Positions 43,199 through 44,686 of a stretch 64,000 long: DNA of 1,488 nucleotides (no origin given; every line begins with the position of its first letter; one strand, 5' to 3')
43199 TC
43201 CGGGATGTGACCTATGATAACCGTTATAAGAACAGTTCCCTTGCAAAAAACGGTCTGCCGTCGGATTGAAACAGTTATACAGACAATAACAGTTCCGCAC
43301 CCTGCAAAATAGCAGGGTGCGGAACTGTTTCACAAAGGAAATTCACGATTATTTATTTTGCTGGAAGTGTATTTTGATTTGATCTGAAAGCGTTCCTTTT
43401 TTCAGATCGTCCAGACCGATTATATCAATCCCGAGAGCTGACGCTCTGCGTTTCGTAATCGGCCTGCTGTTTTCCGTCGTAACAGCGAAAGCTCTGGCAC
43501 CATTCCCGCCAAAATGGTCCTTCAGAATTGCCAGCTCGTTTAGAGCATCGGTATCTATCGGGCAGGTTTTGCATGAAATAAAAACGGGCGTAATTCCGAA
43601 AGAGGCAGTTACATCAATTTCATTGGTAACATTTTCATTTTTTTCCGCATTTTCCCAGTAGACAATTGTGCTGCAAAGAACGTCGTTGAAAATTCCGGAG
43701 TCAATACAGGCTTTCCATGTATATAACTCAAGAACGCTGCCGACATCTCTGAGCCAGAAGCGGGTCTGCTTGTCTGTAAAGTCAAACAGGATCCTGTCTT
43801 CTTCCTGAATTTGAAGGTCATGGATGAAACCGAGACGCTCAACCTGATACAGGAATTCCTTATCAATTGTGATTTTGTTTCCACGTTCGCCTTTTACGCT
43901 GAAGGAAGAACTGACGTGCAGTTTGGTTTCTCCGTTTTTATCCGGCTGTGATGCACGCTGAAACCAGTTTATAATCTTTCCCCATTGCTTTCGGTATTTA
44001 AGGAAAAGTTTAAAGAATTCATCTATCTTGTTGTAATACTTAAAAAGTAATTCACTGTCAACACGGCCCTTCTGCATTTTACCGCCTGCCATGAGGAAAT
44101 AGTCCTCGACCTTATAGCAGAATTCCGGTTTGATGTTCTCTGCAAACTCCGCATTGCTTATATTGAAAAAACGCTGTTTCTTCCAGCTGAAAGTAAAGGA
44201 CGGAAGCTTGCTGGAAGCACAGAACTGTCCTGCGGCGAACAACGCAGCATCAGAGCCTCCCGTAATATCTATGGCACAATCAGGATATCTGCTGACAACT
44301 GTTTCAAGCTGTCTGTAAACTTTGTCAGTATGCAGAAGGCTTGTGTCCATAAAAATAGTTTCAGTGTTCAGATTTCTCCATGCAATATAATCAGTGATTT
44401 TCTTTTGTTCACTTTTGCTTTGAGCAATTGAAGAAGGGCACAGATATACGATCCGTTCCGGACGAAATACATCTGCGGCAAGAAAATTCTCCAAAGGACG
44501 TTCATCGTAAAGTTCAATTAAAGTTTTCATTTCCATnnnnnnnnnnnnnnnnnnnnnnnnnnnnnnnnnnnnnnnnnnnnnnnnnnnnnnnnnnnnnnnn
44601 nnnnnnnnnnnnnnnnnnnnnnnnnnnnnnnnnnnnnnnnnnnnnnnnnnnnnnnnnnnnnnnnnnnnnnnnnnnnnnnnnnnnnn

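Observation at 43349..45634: Orphan Card1/Can2-like CARF-nuclease apparently co-transcribed with an MGMT/Atl-like protein behind the thiT TPP riboswitch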

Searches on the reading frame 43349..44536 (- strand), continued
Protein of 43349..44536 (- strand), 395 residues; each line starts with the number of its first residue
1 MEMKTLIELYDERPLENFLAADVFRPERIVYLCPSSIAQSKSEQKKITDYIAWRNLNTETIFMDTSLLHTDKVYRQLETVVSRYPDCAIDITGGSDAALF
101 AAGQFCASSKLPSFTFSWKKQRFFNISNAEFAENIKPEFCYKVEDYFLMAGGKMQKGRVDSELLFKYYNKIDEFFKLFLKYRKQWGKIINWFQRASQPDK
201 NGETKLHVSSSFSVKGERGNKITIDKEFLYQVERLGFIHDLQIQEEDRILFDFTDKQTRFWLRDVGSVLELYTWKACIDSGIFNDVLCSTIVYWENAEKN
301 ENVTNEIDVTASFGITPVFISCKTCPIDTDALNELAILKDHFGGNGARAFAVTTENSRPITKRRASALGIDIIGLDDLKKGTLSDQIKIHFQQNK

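Call 38: search_protein_families(library=pfam, alignment_id=A3, max_evalue=0.0001)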
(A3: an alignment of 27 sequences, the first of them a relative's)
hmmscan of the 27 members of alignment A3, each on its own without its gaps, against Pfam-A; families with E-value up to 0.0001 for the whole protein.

A. member 1, L008:3878-4612:+ (245 aa): 1 family
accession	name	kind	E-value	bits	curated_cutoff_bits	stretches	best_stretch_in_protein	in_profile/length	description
PF01416.25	PseudoU_synth_1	-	2.5e-40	137.7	23.3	2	144-245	1-107/108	tRNA pseudouridine synthase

B. families by the number of members that match (of 27 scanned): 17 families
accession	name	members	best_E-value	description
PF01416.25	PseudoU_synth_1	4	8.3e-44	tRNA pseudouridine synthase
PF01136.24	Peptidase_U32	3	1.6e-80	Peptidase family U32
PF12392.13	DUF3656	3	4.2e-21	Collagenase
PF01613.24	Flavin_Reduct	2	2.6e-16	Flavin reductase like domain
PF01695.23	IstB_IS21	1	1e-59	IstB-like ATP binding protein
PF03009.23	GDPD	1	2.8e-49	Glycerophosphoryl diester phosphodiesterase family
PF07505.17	DUF5131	1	7e-39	Protein of unknown function (DUF5131)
PF01522.26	Polysacc_deac_1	1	5.1e-36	Polysaccharide deacetylase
PF02518.31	HATPase_c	1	1.9e-29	Histidine kinase-, DNA gyrase B-, and HSP90-like ATPase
PF00239.26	Resolvase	1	1.3e-28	Resolvase, N terminal domain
PF00005.33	ABC_tran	1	8.1e-24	ABC transporter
PF18927.5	CrtO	1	3.8e-23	Glycosyl-4,4'-diaponeurosporenoate acyltransferase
PF00512.31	HisKA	1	4.4e-20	His Kinase A (phospho-acceptor) domain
PF07690.21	MFS_1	1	1.8e-19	Major Facilitator Superfamily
PF02517.21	Rce1-like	1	5.5e-16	Type II CAAX prenyl endopeptidase Rce1-like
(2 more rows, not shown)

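Call 48: search_dna_similar(query=window:43349-44536:-, collection=phages, mode=protein, max_evalue=0.001, max_rows=10)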
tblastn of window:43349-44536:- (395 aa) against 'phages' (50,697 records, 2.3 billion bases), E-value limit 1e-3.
No match.

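Call 49: search_dna_similar(query=window:43349-44536:-, collection=plasmids, mode=protein, max_evalue=0.001, max_rows=15)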
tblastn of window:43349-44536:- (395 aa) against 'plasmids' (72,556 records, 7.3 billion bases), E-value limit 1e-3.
Records with a match: 1; places in all: 1; records where one place covers at least 80% of the query: 0.
Best place of each record, by identity: <60% 1.
By first word of the organism name: Peptoclostridium 1.
By predicted mobility (MOB-suite, as given by PLSDB): non-mobilizable 1.
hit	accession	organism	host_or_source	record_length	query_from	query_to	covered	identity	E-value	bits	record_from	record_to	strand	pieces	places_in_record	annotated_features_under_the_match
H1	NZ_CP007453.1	Peptoclostridium acidaminophilum DSM 3953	black mud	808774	86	376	74%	23.0%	3e-10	70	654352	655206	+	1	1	DUF1887 family CARF protein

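Call 50: find_related_loci(query=A2, collection=viral_contigs, flank=8000)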
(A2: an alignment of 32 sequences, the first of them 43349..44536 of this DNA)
Query A2 (395 aa) in viral_contigs; peptide patterns used: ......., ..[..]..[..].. (x = any residue, [..] = any of these).
142 stretches matched a pattern, but none encodes a relative of the query by tblastn (E <= 1e-3).

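Call 66: search_protein_representatives(alignment_id=A2)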
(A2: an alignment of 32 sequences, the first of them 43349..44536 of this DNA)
Query: 32 sequences, 391 profile positions. Proteins with E-value up to 0.001 (for the whole library): 2298; up to 1e-10: 1318; up to 1e-30: 431. The best 150 are listed.
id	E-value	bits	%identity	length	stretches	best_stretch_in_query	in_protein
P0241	2.1e-164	563.5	-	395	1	1-389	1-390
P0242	3.9e-147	506.7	-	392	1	1-386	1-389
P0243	1.4e-142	491.6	-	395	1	2-388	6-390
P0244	1.1e-133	462.4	-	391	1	1-387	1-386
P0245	5.2e-130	450.3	-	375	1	1-378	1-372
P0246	1.0e-129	449.3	-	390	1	1-389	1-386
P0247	9.0e-117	406.7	-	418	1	3-310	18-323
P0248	2.1e-114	398.9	-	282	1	1-268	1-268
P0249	2.6e-112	392.0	-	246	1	147-389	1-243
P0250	3.2e-109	381.9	-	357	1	1-265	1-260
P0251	6.8e-99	347.8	-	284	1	1-273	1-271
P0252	5.3e-90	318.6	-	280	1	1-281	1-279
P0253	9.5e-90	317.7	-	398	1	1-386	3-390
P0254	1.0e-89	317.6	-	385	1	1-387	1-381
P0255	1.7e-89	316.9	-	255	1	1-199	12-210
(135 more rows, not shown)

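Call 71: search_protein_families(library=pfam, alignment_id=A4, max_evalue=0.0001)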
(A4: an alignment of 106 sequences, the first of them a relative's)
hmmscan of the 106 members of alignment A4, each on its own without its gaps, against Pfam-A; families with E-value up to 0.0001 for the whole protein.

A. member 1, L001:7948-8889:- (313 aa): 1 family
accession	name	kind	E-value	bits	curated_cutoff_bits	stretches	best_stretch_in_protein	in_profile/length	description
PF07728.20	AAA_5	-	8.6e-17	61.9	22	1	70-202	1-139/139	AAA domain (dynein-related subfamily)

B. families by the number of members that match (of 106 scanned): 121 families (the first 25 are shown)
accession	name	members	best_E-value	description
PF04055.27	Radical_SAM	3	6.3e-20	Radical SAM superfamily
PF07728.20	AAA_5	3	2.8e-18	AAA domain (dynein-related subfamily)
PF13353.11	Fer4_12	3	1.1e-10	4Fe-4S single cluster domain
PF12682.12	Flavodoxin_4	2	7e-70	Flavodoxin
PF00206.25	Lyase_1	2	3.1e-65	Lyase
PF03415.19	Peptidase_C11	2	2.8e-43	Clostripain family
PF07690.21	MFS_1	2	1.4e-42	Major Facilitator Superfamily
PF14698.11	ASL_C2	2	7.7e-26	Argininosuccinate lyase C-terminal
PF01547.30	SBP_bac_1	2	1.3e-17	Bacterial extracellular solute-binding protein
PF13847.12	Methyltransf_31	2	6.7e-14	Methyltransferase domain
PF03602.21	Cons_hypoth95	2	7.2e-11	Conserved hypothetical protein 95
PF05175.20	MTS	2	5.2e-08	Methyltransferase small domain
PF02525.22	Flavodoxin_2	2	1e-07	Flavodoxin-like fold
PF11775.14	CobT_C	2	1.9e-07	Cobalamin biosynthesis protein CobT VWA domain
PF13649.12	Methyltransf_25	2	2.7e-07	Methyltransferase domain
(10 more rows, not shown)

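Call 72: search_protein_families(library=padloc, alignment_id=A4, max_evalue=0.000001)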
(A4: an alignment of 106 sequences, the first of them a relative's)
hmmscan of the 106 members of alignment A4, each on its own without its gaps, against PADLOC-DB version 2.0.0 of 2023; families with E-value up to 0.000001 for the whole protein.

A. member 1, L001:7948-8889:- (313 aa): 0 families

B. families by the number of members that match (of 106 scanned): 7 families
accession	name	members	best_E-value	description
PDLC02903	pVip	3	3.4e-11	Viperins not associated with kinases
PDLC02904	pVip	3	9e-08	Viperins associated with kinases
PDLC04134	mad2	2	7.8e-24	mads_2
PDLC01097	C3a214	1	3.4e-34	GlgB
PDLC04140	mad8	1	4.9e-18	mads_8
PDLC04103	HerA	1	1.8e-08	-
PDLC01055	HerA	1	3.1e-08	Type III coevolved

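Call 76: find_related_loci(query=A2, collection=metagenome_contigs, flank=6000)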
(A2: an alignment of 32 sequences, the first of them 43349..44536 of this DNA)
Query A2 (395 aa) in metagenome_contigs; peptide patterns used: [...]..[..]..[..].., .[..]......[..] (x = any residue, [..] = any of these).
600 stretches matched a pattern (row limit reached: there are more); 407 encode a relative of the query (tblastn E <= 1e-3); the best 80 are kept; 80 distinct loci.
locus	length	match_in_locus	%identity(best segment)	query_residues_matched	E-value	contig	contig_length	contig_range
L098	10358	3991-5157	57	1-388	2e-153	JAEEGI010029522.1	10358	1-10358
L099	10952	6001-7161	56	2-388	3e-151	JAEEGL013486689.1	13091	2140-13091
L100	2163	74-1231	56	3-388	3e-161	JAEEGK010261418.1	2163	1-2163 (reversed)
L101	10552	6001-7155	56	3-387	1e-149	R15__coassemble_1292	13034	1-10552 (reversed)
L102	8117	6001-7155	56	3-387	1e-149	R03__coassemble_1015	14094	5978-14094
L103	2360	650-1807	58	3-388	5e-159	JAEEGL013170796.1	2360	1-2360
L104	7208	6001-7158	55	3-388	2e-147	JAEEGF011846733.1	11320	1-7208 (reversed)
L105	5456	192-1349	55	3-388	9e-149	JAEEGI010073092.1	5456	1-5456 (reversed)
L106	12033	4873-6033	54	2-388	2e-144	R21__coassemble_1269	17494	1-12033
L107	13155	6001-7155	54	3-388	9e-142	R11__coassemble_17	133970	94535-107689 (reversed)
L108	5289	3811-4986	53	2-394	1e-142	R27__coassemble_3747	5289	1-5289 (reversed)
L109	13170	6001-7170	53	3-392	6e-140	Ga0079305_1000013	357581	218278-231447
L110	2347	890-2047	53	3-388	4e-148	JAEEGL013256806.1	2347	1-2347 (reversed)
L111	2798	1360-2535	52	2-394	5e-145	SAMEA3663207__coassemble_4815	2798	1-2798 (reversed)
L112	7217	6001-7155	53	3-387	6e-136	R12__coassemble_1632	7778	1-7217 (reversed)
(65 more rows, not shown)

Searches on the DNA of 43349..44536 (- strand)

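Call 45: search_rna_families(sources=[L081, L084, L088, L089, L090, L086], threshold=gathering)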
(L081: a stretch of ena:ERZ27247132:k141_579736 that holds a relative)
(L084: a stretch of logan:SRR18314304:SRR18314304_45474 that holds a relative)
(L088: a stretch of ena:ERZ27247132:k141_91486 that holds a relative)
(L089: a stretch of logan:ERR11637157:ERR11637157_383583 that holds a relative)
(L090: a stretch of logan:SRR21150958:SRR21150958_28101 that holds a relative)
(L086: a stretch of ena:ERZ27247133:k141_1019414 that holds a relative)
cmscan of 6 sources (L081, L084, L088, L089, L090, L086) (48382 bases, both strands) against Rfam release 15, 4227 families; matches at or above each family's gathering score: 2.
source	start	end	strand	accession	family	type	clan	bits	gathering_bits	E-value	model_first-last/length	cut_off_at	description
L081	4912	5025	+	RF00059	TPP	Cis-reg; riboswitch;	-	59.6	54.3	2.7e-09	1-105/105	no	TPP riboswitch aptamer (THI element)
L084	6037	6152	+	RF00059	TPP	Cis-reg; riboswitch;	-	58.8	54.3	4.4e-09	1-105/105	no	TPP riboswitch aptamer (THI element)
